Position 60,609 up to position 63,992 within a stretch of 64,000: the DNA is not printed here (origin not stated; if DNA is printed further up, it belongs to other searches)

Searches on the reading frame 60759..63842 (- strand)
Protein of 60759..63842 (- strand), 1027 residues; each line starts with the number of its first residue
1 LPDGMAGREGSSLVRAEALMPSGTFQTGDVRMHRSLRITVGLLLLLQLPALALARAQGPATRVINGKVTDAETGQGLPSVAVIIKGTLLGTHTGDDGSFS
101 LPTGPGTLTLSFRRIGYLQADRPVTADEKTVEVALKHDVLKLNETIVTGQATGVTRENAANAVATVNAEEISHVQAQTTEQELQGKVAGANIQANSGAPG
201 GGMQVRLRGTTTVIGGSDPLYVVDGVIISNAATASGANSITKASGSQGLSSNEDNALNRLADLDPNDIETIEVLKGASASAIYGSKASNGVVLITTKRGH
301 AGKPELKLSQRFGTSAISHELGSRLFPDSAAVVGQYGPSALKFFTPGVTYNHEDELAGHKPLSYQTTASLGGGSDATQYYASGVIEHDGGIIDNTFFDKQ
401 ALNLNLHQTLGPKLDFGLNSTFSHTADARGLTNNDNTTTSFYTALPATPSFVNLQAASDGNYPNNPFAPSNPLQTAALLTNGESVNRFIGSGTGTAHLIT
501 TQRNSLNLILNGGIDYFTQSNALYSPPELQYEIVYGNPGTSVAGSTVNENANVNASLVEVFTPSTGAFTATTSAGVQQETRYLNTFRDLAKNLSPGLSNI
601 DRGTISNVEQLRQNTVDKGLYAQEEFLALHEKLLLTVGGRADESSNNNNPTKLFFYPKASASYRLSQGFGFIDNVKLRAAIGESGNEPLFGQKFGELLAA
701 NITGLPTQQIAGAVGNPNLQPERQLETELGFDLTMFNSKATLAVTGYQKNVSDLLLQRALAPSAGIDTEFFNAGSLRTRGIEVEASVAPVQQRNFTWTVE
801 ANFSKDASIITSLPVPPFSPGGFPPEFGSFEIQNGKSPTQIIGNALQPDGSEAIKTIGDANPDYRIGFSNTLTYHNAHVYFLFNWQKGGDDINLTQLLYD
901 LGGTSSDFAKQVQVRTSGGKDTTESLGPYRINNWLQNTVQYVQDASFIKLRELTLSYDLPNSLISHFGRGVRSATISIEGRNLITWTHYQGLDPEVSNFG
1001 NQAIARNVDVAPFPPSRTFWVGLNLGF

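Call 11: search_protein_families(library=pfam, proteins=[window:60759-63842:-], max_evalue=0.0001)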
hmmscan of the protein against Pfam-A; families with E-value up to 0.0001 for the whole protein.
window:60759-63842:- (1027 aa): 3 families
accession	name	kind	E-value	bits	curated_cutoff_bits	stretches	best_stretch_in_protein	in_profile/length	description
PF00593.30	TonB_dep_Rec_b-barrel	-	8.3e-23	82.4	27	1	458-899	35-392/436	TonB dependent receptor-like, beta-barrel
PF07715.20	Plug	-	8.5e-17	62.1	23.9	1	157-291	3-107/107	TonB-dependent Receptor Plug Domain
PF13715.12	CarbopepD_reg_2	-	5.5e-15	55.6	32.2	1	64-147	1-88/88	CarboxypepD_reg-like domain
